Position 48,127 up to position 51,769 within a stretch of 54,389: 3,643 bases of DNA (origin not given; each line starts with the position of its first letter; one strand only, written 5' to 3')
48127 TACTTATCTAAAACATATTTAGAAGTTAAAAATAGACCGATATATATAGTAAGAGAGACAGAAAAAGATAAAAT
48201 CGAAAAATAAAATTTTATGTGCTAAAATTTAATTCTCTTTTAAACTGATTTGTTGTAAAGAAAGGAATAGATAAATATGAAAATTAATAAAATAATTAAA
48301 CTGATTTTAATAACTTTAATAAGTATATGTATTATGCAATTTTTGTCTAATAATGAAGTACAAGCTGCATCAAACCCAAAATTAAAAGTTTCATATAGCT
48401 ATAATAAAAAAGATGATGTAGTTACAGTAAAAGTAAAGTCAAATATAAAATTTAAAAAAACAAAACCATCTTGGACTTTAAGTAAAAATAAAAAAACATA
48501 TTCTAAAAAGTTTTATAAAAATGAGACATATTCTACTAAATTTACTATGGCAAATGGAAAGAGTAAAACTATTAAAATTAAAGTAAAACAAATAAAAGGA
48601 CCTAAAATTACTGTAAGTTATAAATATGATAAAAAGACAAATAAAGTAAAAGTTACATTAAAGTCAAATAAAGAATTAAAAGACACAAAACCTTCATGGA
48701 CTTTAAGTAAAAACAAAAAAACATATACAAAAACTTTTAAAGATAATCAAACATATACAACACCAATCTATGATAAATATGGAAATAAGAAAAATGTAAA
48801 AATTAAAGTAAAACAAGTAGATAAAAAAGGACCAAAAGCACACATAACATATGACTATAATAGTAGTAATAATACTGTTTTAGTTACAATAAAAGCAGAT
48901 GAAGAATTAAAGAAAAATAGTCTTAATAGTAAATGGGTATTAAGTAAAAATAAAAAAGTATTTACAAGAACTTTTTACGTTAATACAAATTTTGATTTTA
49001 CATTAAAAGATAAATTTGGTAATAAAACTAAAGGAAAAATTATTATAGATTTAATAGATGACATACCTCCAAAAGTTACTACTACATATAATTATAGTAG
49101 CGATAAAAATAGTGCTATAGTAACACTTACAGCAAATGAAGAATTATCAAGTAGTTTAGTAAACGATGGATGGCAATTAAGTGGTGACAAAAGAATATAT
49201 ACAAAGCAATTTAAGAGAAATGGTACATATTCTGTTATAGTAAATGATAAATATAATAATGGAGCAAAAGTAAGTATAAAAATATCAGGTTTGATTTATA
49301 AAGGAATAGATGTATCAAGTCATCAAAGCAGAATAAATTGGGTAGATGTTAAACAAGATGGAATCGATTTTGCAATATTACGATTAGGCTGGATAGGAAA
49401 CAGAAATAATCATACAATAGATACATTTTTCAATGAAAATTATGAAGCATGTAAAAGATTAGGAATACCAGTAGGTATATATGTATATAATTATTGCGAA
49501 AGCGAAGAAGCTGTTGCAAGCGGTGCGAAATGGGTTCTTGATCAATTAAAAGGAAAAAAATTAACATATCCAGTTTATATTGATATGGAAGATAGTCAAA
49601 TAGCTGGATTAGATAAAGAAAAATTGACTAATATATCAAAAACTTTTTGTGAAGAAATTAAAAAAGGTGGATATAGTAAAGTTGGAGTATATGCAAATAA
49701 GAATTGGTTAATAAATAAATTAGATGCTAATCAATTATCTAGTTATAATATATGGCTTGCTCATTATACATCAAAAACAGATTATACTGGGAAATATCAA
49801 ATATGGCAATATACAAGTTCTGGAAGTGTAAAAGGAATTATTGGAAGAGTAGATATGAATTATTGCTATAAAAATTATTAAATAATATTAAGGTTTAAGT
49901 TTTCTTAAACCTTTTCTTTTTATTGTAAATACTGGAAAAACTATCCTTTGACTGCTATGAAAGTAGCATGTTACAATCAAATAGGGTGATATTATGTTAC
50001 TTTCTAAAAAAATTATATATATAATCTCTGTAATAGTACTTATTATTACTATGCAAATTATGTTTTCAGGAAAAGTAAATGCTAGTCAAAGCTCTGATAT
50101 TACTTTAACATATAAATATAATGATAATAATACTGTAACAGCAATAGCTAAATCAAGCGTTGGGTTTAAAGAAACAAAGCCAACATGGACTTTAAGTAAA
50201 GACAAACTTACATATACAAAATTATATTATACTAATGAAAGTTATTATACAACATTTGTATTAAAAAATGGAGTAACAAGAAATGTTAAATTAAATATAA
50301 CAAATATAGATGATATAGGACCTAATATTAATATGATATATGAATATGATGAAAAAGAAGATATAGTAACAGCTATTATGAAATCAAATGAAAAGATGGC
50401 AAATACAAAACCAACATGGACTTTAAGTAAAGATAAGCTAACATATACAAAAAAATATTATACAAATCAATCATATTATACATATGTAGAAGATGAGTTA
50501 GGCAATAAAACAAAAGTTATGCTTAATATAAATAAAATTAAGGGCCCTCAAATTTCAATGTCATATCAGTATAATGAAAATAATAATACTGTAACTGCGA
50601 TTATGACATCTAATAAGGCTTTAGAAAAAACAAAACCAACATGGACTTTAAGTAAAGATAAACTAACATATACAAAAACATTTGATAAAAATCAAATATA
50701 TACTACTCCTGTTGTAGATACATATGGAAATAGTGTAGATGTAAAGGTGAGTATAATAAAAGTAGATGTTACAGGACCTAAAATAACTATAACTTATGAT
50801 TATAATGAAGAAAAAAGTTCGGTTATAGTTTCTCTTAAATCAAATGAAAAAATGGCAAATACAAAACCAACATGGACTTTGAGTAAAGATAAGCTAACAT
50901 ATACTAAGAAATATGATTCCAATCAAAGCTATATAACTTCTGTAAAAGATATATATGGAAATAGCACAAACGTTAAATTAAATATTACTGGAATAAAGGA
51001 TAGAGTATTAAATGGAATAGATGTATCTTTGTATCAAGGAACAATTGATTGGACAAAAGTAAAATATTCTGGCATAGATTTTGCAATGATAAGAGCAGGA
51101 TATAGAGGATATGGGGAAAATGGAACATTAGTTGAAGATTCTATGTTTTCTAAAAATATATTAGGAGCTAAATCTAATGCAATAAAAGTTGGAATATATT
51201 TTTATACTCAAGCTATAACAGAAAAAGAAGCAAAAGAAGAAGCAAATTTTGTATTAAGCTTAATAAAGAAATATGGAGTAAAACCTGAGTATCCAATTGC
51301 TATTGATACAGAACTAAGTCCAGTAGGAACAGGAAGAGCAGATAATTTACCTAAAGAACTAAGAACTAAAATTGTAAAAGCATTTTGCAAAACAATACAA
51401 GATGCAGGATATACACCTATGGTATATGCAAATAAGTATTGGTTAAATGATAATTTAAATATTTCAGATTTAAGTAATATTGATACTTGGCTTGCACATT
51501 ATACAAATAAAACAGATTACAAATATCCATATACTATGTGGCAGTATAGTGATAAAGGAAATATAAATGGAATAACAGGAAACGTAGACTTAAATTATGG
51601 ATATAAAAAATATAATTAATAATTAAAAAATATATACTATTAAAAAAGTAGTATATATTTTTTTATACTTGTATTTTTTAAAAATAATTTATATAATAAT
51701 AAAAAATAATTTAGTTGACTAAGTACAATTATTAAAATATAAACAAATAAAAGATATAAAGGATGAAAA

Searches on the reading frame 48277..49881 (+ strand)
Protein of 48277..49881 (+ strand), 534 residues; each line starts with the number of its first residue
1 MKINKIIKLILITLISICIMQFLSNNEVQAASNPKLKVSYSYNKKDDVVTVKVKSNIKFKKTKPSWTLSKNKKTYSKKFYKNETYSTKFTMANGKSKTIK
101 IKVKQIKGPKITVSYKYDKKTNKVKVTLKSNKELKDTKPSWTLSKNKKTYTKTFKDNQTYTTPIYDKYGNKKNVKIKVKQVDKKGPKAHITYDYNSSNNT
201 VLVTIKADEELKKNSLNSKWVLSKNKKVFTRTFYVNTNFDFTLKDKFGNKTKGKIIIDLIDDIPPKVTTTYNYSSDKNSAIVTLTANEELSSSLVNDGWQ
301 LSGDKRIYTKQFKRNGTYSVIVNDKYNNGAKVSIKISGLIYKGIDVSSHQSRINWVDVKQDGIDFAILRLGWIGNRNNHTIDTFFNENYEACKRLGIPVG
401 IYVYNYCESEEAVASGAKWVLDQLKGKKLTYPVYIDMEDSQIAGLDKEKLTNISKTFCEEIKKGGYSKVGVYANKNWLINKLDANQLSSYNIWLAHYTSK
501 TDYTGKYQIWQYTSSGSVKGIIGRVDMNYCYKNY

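Call 77: search_protein_families(library=pfam, proteins=[window:48277-49881:+], max_evalue=0.001)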
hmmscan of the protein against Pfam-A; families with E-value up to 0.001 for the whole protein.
window:48277-49881:+ (534 aa): 1 family
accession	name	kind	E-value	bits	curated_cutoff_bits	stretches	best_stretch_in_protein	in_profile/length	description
PF01183.26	Glyco_hydro_25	-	3.8e-28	99.4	27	1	344-521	1-180/180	Glycosyl hydrolases family 25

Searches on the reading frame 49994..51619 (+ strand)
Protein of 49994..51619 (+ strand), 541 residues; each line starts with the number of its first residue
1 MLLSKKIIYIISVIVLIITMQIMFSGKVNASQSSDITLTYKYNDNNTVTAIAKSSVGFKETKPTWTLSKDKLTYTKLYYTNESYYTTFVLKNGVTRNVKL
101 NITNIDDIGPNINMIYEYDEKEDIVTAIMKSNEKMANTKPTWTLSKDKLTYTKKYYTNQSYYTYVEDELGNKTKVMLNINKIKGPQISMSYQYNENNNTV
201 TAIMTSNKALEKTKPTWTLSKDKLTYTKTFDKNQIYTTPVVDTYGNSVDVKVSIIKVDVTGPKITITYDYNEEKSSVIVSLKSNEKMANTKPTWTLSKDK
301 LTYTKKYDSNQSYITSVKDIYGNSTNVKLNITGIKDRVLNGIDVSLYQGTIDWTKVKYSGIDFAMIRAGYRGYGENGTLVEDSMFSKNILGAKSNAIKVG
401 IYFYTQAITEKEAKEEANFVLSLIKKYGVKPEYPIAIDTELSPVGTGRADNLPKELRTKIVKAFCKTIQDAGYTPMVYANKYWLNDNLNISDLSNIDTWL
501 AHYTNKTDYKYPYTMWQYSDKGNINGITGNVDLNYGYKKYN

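Call 77: search_protein_families(library=pfam, proteins=[window:49994-51619:+], max_evalue=0.001)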
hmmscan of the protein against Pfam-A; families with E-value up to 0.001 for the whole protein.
window:49994-51619:+ (541 aa): 1 family
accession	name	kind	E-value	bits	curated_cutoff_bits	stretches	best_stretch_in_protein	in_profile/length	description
PF01183.26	Glyco_hydro_25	-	2.2e-32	113.2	27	1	342-527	1-180/180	Glycosyl hydrolases family 25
